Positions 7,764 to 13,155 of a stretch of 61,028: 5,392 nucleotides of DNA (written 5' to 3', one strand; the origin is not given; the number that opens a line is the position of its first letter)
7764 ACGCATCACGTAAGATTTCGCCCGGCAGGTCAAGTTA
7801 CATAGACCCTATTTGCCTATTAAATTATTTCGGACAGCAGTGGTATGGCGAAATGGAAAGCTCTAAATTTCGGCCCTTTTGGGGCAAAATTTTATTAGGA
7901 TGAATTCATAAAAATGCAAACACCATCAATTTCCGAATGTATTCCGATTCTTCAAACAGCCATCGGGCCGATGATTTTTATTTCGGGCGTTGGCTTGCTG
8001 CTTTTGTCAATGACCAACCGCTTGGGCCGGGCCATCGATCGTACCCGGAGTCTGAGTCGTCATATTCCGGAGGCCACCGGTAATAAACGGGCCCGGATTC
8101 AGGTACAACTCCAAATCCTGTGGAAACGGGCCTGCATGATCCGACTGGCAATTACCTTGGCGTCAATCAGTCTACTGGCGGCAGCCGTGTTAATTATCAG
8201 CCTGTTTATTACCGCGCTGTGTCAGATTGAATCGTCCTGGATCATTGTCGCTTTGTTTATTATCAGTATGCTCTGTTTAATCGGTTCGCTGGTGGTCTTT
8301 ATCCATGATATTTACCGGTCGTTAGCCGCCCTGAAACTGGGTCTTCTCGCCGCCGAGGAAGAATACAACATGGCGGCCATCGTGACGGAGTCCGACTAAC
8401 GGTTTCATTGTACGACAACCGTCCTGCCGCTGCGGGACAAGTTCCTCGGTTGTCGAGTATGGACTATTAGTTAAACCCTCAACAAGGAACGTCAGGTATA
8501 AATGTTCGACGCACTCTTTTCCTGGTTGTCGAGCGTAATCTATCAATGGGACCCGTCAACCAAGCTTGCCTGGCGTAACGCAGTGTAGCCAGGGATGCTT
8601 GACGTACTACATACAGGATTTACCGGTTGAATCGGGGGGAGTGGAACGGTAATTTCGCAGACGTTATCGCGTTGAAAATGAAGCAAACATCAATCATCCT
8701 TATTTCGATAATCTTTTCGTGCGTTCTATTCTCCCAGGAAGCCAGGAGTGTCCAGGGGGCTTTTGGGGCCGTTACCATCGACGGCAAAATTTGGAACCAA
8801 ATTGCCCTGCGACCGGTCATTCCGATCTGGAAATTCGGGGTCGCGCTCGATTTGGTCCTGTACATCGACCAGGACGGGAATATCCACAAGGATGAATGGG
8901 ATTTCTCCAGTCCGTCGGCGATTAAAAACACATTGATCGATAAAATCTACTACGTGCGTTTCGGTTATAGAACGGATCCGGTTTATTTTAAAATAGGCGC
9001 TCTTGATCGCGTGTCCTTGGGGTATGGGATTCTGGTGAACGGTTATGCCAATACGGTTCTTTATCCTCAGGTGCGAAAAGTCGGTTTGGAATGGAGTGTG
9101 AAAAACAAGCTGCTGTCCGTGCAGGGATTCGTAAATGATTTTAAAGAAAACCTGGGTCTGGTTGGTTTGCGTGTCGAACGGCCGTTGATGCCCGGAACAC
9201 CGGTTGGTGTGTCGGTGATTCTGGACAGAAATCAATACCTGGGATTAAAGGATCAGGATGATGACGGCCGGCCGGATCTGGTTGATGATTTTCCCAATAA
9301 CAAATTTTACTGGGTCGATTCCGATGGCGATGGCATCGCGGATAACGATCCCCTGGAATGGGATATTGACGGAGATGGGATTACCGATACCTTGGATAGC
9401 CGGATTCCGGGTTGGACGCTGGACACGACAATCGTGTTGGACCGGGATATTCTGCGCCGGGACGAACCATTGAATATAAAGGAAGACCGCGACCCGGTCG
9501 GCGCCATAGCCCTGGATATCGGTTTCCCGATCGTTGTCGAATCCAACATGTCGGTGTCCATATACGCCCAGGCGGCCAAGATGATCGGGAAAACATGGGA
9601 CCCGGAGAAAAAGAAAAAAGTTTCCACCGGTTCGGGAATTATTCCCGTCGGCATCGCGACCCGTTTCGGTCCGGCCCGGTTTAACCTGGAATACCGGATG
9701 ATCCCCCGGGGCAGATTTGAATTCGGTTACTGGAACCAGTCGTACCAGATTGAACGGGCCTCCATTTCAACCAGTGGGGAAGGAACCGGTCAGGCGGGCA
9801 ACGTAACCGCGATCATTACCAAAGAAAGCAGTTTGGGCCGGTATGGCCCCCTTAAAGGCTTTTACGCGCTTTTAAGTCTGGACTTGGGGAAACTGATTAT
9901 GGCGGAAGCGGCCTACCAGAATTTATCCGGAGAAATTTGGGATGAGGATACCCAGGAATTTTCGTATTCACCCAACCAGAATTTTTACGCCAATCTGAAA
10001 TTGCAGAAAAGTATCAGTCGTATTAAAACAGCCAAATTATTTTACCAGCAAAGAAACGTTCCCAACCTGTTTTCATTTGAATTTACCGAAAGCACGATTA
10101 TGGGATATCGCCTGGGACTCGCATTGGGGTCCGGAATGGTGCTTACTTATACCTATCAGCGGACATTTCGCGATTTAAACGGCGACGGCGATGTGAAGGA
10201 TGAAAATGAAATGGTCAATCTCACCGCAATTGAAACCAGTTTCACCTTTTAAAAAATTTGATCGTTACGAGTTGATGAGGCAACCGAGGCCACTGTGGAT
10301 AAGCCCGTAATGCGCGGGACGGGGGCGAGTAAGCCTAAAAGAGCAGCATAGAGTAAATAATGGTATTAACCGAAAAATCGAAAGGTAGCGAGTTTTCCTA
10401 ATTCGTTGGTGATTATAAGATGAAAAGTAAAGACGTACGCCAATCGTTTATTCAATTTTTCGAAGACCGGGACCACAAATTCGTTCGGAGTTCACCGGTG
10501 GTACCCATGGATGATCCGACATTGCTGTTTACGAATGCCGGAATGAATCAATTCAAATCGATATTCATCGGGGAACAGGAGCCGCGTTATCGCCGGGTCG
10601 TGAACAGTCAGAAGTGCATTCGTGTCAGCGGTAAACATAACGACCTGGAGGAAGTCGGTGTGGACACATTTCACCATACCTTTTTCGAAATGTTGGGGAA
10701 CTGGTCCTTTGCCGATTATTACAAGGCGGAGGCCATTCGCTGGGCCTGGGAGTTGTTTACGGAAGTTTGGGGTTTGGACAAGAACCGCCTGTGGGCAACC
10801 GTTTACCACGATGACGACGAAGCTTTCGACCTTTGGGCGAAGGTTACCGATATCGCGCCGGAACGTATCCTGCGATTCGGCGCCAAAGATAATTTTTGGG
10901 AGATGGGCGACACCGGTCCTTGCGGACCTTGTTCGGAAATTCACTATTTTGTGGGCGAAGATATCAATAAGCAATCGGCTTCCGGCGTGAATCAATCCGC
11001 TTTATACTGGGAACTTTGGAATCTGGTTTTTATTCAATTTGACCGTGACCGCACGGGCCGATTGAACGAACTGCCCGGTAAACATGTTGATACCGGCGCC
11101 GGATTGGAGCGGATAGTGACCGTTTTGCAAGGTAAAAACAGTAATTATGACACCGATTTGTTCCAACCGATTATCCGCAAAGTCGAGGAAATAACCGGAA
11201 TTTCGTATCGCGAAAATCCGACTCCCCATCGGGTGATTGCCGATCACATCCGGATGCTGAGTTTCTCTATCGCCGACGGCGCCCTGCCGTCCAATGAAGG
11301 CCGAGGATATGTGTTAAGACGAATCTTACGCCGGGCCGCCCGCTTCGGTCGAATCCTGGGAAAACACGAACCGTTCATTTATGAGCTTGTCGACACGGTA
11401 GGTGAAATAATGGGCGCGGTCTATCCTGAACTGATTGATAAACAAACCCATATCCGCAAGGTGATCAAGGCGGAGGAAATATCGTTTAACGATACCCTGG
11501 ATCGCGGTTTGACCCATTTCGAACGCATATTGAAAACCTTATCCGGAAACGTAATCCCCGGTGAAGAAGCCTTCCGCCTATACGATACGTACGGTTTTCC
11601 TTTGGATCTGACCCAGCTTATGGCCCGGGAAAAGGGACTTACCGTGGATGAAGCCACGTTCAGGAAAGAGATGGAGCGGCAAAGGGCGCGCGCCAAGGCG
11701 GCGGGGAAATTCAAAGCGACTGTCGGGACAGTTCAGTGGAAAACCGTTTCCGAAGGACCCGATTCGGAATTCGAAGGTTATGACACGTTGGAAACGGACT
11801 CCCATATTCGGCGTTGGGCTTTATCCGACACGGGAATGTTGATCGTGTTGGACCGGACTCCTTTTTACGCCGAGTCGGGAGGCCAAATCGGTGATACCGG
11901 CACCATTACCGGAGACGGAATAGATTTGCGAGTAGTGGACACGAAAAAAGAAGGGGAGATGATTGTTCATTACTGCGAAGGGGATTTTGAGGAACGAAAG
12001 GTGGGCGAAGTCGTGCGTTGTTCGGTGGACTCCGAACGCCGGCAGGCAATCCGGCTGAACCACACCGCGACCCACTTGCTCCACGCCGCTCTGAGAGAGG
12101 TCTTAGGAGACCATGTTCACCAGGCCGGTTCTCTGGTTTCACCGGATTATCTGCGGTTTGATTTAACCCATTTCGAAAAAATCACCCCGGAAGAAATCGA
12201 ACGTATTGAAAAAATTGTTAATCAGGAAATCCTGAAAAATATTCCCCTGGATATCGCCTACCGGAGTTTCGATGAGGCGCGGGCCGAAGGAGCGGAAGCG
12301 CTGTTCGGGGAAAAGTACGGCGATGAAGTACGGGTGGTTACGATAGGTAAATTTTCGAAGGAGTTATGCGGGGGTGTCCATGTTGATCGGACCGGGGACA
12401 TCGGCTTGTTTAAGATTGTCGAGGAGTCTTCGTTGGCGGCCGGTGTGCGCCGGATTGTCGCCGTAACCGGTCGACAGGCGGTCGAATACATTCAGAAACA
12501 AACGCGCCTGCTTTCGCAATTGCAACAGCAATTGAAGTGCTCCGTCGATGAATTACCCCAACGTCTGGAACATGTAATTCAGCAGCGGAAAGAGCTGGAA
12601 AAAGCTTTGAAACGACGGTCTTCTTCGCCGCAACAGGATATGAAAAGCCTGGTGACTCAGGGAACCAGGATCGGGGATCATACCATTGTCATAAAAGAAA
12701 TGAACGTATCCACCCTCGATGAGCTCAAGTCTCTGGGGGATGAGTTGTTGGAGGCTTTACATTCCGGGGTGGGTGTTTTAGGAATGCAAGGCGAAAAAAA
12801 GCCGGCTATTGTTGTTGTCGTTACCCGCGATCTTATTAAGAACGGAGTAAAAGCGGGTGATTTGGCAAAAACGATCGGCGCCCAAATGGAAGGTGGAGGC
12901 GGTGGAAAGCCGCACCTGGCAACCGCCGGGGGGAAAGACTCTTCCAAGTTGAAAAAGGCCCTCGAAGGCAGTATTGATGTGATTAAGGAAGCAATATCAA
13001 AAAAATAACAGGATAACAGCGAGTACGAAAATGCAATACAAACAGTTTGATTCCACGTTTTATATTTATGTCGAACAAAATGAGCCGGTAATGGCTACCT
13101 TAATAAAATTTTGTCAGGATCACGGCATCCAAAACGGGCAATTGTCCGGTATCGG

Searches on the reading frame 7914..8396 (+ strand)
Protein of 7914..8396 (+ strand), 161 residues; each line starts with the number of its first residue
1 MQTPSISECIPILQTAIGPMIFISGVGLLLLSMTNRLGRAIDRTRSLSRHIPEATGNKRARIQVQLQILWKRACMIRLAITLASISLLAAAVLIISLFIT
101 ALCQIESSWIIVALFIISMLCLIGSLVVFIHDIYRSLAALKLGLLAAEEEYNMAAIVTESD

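Call 45: search_protein_families(library=pfam, proteins=[window:7914-8396:+], max_evalue=0.00001)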
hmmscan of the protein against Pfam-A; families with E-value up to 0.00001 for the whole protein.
window:7914-8396:+ (161 aa): 1 family
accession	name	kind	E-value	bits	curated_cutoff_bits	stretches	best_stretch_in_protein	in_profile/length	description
PF11026.13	DUF2721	-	1.6e-31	109.3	28.3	1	16-141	1-128/129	Protein of unknown function (DUF2721)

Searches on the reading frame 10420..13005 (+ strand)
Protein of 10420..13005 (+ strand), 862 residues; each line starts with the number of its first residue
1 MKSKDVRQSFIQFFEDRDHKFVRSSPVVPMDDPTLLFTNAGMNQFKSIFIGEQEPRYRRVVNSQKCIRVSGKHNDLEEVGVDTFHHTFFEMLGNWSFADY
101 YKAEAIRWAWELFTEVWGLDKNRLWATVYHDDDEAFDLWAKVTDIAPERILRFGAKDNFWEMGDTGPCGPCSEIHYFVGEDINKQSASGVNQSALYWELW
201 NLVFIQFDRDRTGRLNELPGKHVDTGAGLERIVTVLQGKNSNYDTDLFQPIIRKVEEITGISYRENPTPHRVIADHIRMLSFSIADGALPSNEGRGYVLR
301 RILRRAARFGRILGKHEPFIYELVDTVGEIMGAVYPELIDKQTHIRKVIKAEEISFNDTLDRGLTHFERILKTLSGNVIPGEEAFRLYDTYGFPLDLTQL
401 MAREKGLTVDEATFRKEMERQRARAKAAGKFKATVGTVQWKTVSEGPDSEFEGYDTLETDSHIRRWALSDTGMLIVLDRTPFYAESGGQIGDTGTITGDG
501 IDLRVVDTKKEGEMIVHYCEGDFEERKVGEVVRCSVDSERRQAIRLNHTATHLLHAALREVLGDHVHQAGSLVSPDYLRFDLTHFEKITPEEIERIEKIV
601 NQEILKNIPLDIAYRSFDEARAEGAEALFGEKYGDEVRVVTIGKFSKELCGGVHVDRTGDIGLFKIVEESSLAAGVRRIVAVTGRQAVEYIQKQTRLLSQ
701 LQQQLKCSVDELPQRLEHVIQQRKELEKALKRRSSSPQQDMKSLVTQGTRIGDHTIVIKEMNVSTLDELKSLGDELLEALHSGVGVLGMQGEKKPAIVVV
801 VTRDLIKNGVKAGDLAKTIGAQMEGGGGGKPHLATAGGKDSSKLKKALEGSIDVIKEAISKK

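Call 45: search_protein_families(library=pfam, proteins=[window:10420-13005:+], max_evalue=0.00001)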
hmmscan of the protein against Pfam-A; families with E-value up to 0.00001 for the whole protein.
window:10420-13005:+ (862 aa): 3 families
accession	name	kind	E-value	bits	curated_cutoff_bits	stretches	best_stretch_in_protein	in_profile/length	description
PF01411.24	tRNA-synt_2c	-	5.5e-207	689.1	30.3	1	5-540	1-552/552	tRNA synthetases class II (A)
PF07973.19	tRNA_SAD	-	2.2e-17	63.2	24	1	637-679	1-43/44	Threonyl and Alanyl tRNA synthetase second additional domain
PF02272.25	DHHA1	-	1.8e-11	44.8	25.9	1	765-856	14-101/102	DHHA1 domain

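Call 46: find_homologous_proteins(query=window:10420-13005:+, max_evalue=1e-50)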
Query window:10420-13005:+ (862 aa): 8000 proteins with E <= 1e-50 among 8000 candidates; the best 120 are listed.
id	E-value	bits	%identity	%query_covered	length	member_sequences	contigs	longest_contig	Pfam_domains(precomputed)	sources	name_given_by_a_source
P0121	0.0e+0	1817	91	100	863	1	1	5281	PF01411.25,PF07973.20,PF02272.25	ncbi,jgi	-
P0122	0.0e+0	1815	91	100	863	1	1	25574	PF01411.25,PF07973.20,PF02272.25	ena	-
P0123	0.0e+0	1464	72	100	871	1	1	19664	PF01411.25,PF07973.20,PF02272.25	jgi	jgi:alanyl-tRNA synthetase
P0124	0.0e+0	1439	71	100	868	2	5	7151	PF01411.25,PF07973.20,PF02272.25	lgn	-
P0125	0.0e+0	1406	70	100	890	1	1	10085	PF01411.25,PF07973.20,PF02272.25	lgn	-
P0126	0.0e+0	1394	69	100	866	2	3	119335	PF01411.25,PF07973.20,PF02272.25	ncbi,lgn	-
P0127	0.0e+0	1362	67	100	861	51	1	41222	PF01411.25,PF07973.20,PF02272.25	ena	-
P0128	0.0e+0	1362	68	100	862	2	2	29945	PF01411.25,PF07973.20,PF02272.25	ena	-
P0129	0.0e+0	1361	66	100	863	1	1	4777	PF01411.25,PF07973.20,PF02272.25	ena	-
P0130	0.0e+0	1359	66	100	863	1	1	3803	PF01411.25,PF07973.20,PF02272.25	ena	-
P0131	0.0e+0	1358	67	100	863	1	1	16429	PF01411.25,PF07973.20,PF02272.25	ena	-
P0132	0.0e+0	1358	66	100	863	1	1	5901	PF01411.25,PF07973.20,PF02272.25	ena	-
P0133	0.0e+0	1358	66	100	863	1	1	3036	PF01411.25,PF07973.20,PF02272.25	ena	-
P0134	0.0e+0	1357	66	100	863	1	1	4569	PF01411.25,PF07973.20,PF02272.25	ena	-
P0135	0.0e+0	1357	66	100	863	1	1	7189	PF01411.25,PF07973.20,PF02272.25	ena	-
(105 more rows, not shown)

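Call 47: find_encoding_contigs(protein=P0122, flank=10000, max_places=2)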
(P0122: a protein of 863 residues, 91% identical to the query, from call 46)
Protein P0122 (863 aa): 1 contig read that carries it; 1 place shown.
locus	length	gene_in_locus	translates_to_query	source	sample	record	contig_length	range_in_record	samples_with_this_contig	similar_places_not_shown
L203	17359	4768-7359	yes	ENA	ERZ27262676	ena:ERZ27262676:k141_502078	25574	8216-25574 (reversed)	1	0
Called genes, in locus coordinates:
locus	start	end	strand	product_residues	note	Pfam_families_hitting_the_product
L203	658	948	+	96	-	PF00166:Cpn10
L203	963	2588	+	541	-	PF00118:Cpn60_TCP1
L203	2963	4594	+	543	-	-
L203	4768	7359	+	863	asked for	PF01411:tRNA-synt_2c, PF07973:tRNA_SAD, PF02272:DHHA1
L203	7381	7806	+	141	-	PF03479:PCC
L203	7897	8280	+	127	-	PF01042:Ribonuc_L-PSP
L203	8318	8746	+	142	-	PF18935:DUF5683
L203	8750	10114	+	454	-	PF00209:SNF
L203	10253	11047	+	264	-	-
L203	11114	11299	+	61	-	PF13237:Fer4_10 (weak), PF14697:Fer4_21, PF12838:Fer4_7 (weak), PF00037:Fer4 (weak)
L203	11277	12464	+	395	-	PF01266:DAO (weak), PF01494:FAD_binding_3, PF01946:Thi4 (faint), PF05834:Lycopene_cycl (faint), PF12831:FAD_oxidored, PF13450:NAD_binding_8 (weak), PF22578:GGR_cat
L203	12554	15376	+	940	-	PF00929:RNase_T, PF13482:RNase_H_2 (weak), PF00270:DEAD (faint), PF13307:Helicase_C_2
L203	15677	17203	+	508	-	PF00221:Lyase_aromatic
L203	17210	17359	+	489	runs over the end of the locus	PF00478:IMPDH, PF00977:His_biosynth (faint), PF03060:NMO (faint), PF00571:CBS, PF01070:FMN_dh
